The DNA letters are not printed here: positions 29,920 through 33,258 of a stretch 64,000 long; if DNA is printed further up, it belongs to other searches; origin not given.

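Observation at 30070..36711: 2213-aa AglB: oligosaccharyltransferase covalently fused to a ~1300-aa S-layer-like repeat region with a second membrane anchor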

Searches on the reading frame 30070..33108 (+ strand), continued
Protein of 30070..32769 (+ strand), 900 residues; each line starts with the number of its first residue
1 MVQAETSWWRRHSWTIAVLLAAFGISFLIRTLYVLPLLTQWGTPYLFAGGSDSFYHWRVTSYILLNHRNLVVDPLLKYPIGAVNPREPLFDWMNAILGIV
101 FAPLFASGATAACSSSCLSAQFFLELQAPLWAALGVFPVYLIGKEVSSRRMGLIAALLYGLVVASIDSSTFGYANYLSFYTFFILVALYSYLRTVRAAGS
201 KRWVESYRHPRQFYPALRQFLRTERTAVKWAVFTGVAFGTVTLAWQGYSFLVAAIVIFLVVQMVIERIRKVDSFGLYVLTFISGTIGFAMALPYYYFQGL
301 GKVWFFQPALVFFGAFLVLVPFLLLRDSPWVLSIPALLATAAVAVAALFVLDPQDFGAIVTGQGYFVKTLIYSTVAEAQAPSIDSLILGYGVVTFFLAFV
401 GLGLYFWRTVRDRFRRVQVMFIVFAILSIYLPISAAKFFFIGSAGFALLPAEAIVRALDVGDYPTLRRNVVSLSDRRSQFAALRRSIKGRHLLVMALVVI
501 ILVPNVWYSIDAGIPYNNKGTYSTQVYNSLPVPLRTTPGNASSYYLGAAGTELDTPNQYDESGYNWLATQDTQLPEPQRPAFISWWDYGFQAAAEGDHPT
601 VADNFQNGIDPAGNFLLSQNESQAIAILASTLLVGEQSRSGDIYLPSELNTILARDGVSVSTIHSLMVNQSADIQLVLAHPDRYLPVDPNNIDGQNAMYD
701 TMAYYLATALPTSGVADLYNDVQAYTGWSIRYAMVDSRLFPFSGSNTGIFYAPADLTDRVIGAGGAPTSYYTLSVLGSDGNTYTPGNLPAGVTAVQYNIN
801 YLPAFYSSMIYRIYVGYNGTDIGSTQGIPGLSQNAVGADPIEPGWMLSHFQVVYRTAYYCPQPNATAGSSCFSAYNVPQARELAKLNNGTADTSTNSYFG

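Call 70: search_solved_structures(query=A4, max_evalue=0.001, show_alignments=3)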
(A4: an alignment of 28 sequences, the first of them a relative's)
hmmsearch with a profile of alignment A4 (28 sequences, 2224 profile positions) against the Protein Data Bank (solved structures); distinct sequences matched with E-value up to 0.001: 15.
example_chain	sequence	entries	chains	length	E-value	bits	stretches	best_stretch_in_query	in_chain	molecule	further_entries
9c7v_B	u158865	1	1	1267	1.5e-32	115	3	1070-1440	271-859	BOS complex subunit NOMO2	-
3waj_A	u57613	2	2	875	4.9e-28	100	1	19-511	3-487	Transmembrane oligosaccharyl transferase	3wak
5gmy_A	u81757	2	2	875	1.5e-27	98.4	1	19-511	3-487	Transmembrane oligosaccharyl transferase, putative | Dolichyl-phosphooligosaccharide-protein glycotransferase 3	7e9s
3vu0_A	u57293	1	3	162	1.9e-11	45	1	564-645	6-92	Putative uncharacterized protein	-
3vgp_A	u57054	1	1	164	2.5e-11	44.6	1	563-639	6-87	Transmembrane oligosaccharyl transferase, putative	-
6s7t_A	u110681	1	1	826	7.1e-11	43.1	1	117-203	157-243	Dolichyl-diphosphooligosaccharide--protein glycosyltransferase subunit STT3B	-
6s7o_A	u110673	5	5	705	2e-10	41.6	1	65-203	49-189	Dolichyl-diphosphooligosaccharide--protein glycosyltransferase subunit STT3A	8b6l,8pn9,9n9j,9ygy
6ftg_5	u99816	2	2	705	3.1e-10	41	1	65-203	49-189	Dolichyl-diphosphooligosaccharide--protein glycosyltransferase subunit STT3A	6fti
6ftj_5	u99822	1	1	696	3.2e-10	40.9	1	65-203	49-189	Dolichyl-diphosphooligosaccharide--protein glycosyltransferase subunit STT3A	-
8i9p_Lh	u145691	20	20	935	8.5e-10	39.5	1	132-203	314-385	dolichyl-diphosphooligosaccharide--protein glycotransferase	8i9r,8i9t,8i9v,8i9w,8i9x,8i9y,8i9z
9c7u_B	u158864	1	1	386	2.8e-08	34.5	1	1045-1233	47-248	BOS complex subunit NOMO2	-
10ps_A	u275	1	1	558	5.8e-07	30.1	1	1034-1115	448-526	Serine-aspartate repeat-containing protein D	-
6c26_A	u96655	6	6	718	3.5e-06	27.5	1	129-202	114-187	Dolichyl-diphosphooligosaccharide--protein glycosyltransferase subunit STT3 | Dolichyl-diphosphooligosaccharide--protein glycotransferase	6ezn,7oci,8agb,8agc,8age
3irp_X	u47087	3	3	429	0.00011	22.6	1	1031-1132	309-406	Uro-adherence factor A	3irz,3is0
3is1_X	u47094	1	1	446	0.00011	22.5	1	1031-1132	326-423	Uro-adherence factor A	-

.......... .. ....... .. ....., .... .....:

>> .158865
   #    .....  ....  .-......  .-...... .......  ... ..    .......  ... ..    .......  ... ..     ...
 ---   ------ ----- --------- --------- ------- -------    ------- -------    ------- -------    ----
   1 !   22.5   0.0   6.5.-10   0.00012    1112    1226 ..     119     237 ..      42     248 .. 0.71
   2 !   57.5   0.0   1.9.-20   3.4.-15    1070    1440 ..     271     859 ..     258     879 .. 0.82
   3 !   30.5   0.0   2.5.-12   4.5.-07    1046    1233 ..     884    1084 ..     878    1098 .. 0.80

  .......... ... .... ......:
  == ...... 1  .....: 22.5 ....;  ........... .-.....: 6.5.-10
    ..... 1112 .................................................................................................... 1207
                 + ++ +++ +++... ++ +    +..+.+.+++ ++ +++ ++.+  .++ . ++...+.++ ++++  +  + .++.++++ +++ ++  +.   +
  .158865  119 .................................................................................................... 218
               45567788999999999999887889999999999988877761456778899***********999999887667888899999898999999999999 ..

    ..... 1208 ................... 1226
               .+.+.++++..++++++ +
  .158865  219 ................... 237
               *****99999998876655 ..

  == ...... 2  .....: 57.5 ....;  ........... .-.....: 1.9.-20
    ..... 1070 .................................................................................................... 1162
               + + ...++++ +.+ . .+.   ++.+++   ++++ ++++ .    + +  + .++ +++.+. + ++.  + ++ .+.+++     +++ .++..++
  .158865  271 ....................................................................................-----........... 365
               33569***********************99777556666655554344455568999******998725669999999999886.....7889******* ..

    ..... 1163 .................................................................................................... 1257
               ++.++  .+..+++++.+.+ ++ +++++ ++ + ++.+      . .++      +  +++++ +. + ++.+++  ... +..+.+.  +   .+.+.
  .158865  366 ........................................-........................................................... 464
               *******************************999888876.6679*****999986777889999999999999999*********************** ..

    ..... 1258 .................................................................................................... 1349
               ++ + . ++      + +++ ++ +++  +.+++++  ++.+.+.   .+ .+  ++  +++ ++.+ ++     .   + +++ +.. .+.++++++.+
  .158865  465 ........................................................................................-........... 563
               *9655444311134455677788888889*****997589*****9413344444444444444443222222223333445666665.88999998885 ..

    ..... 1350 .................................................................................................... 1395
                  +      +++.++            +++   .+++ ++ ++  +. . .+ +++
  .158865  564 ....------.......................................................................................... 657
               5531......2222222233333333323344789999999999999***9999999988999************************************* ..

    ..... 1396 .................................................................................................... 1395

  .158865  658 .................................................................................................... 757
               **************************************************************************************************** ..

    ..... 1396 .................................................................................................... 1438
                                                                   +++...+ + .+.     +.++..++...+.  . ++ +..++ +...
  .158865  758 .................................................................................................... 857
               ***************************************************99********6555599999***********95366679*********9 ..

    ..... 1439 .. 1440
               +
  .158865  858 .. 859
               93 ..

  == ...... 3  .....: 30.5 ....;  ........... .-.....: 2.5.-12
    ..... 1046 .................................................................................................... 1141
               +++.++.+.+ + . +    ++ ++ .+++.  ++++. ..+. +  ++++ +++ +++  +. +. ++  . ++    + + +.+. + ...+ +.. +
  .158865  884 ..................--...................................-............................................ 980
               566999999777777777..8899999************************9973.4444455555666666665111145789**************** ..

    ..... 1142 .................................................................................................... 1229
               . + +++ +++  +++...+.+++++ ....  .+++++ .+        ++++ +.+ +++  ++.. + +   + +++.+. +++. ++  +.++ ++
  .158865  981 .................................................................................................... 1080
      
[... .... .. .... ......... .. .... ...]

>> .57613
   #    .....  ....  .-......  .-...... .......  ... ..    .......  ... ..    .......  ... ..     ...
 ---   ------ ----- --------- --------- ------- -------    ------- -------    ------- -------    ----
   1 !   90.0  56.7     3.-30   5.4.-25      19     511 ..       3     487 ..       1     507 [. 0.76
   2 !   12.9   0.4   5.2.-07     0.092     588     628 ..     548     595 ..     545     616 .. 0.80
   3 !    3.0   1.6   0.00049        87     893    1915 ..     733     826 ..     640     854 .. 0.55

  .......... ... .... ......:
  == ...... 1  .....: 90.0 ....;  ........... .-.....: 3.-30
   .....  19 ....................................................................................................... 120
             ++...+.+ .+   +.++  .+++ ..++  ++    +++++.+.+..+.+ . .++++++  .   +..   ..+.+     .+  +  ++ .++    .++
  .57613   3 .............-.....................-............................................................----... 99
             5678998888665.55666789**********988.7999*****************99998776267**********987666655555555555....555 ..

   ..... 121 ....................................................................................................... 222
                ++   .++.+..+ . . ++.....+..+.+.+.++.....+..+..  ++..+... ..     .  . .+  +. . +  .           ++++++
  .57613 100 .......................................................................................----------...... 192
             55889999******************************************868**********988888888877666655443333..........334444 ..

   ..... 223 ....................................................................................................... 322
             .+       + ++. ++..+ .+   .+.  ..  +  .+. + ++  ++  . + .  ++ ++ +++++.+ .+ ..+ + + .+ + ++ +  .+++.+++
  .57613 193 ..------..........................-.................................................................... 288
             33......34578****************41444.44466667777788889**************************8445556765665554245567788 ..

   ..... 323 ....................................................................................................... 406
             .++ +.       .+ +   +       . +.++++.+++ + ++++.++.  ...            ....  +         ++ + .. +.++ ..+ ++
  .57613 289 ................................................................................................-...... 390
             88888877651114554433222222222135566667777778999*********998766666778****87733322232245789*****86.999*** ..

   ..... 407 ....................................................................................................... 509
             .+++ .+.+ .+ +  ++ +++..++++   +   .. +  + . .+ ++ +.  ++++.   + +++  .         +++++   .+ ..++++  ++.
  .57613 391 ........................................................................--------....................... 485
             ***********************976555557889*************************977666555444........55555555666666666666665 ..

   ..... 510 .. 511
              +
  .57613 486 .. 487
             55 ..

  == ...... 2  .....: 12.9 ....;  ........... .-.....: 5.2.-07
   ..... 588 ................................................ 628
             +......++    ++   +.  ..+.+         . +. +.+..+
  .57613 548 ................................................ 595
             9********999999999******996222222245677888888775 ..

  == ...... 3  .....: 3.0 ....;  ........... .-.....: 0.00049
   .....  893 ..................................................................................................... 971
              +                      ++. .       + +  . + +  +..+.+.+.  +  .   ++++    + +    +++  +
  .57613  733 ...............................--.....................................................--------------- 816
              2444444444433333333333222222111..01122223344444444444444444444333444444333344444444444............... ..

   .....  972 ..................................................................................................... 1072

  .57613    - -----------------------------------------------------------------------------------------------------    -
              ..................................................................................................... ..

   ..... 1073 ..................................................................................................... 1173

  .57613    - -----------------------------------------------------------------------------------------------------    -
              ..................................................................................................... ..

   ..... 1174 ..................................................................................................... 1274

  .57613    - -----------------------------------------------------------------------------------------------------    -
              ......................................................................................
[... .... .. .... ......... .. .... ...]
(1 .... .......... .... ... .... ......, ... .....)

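Call 71: list_cluster_members(proteins=[P0187, P0197, P0200, P0209, P0224, P0242, P0133, P0172, P0174, P0150])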
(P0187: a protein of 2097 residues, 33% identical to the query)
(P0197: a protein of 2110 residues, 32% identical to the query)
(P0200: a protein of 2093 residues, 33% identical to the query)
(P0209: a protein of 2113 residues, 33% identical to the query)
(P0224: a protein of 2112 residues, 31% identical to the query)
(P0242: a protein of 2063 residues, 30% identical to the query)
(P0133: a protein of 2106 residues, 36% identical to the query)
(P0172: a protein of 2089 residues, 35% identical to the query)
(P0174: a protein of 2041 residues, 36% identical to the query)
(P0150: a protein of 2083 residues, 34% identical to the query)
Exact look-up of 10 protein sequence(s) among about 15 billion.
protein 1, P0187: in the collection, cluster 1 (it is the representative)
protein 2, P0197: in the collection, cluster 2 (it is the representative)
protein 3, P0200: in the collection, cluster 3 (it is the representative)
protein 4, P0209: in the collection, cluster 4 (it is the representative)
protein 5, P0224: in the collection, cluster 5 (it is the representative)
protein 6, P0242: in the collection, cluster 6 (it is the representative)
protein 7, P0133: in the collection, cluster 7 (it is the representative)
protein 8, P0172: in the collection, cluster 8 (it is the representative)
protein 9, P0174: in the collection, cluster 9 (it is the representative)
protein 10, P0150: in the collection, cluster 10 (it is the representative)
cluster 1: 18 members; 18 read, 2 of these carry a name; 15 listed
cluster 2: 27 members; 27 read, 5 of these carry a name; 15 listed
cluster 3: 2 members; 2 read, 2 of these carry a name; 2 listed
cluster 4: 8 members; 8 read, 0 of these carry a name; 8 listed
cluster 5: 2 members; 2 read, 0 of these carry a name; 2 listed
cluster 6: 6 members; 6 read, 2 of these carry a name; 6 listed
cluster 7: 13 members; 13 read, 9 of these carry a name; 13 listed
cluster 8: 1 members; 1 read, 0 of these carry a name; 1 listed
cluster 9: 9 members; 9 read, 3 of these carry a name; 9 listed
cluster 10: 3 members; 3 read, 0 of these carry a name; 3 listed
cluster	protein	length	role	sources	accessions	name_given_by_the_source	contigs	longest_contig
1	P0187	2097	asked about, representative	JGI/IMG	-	dolichyl-diphosphooligosaccharide--protein glycosyltransferase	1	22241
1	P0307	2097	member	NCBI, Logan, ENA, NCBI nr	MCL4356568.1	MAG: glycosyltransferase family 39 protein [Candidatus Thermoplasmatota archaeon] | glycosyltransferase family 39 protein [Candidatus Thermoplasmatota archaeon]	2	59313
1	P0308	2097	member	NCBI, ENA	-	-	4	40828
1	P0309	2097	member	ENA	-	-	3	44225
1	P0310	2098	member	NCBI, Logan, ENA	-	-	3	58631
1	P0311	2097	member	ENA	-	-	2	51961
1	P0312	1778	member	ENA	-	-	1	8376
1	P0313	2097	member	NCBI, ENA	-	-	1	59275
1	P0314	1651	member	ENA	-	-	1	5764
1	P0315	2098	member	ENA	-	-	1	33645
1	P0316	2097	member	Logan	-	-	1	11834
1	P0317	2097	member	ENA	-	-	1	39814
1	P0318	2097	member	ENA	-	-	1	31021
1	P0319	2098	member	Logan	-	-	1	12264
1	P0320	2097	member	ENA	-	-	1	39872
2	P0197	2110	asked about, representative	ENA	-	-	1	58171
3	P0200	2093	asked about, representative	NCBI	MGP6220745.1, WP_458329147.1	carboxypeptidase regulatory-like domain-containing protein [Caldiplasma sukawensis]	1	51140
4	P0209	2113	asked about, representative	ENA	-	-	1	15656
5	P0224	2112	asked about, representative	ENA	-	-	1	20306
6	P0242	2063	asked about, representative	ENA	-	-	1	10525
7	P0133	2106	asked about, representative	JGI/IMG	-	-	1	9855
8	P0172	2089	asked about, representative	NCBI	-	-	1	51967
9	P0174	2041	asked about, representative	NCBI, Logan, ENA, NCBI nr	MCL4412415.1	MAG: carboxypeptidase regulatory-like domain-containing protein [Candidatus ... | carboxypeptidase regulatory-like domain-containing protein [Candidatus Thermoplasmatota ...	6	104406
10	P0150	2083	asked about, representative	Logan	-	-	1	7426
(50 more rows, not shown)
